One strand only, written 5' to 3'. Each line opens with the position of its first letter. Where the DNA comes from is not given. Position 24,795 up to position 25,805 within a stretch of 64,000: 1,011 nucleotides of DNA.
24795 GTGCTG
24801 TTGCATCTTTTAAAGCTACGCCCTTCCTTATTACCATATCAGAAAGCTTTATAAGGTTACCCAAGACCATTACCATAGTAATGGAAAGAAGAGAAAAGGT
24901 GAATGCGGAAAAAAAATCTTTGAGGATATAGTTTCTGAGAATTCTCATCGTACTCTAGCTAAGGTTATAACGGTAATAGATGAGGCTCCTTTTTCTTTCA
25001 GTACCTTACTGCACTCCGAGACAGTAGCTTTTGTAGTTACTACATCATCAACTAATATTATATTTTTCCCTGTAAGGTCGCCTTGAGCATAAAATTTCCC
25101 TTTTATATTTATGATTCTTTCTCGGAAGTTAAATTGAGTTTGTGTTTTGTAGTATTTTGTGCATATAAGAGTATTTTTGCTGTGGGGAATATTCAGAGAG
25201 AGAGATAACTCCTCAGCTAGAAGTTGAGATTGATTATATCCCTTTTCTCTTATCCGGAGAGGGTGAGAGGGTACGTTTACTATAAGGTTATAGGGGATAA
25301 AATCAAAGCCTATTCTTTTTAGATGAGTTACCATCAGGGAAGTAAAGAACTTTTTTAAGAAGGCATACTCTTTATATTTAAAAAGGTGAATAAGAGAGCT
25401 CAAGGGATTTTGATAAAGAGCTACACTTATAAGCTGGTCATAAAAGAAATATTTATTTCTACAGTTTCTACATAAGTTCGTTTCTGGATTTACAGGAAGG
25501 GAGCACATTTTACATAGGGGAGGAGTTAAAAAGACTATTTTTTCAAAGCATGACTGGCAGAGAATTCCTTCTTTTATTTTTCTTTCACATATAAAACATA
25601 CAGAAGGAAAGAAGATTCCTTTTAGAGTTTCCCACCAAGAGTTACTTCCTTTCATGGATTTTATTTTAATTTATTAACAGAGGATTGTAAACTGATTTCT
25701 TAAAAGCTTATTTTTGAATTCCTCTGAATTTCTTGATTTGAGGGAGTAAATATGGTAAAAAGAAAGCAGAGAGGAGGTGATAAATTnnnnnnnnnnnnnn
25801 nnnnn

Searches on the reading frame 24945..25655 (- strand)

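Call 4: search_protein_families(library=pfam, proteins=[window:24945-25655:-], max_evalue=0.01)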
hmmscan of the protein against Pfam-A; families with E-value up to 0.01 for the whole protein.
window:24945-25655:- (236 aa): 4 families
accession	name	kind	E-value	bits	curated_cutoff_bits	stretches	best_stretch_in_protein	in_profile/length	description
PF18912.6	DZR_2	-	8.9e-11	41.9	27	1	14-66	4-56/56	Double zinc ribbon domain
PF00156.33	Pribosyltran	-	1.1e-05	25.2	26.3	1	146-234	43-125/158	Phosphoribosyl transferase domain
PF14572.12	Pribosyl_synth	-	0.00013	22.4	27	1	182-231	69-118/184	Phosphoribosyl synthetase-associated domain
PF14471.11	DUF4428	-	0.0084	16.4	27.8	0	25-44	15-31/51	Domain of unknown function (DUF4428)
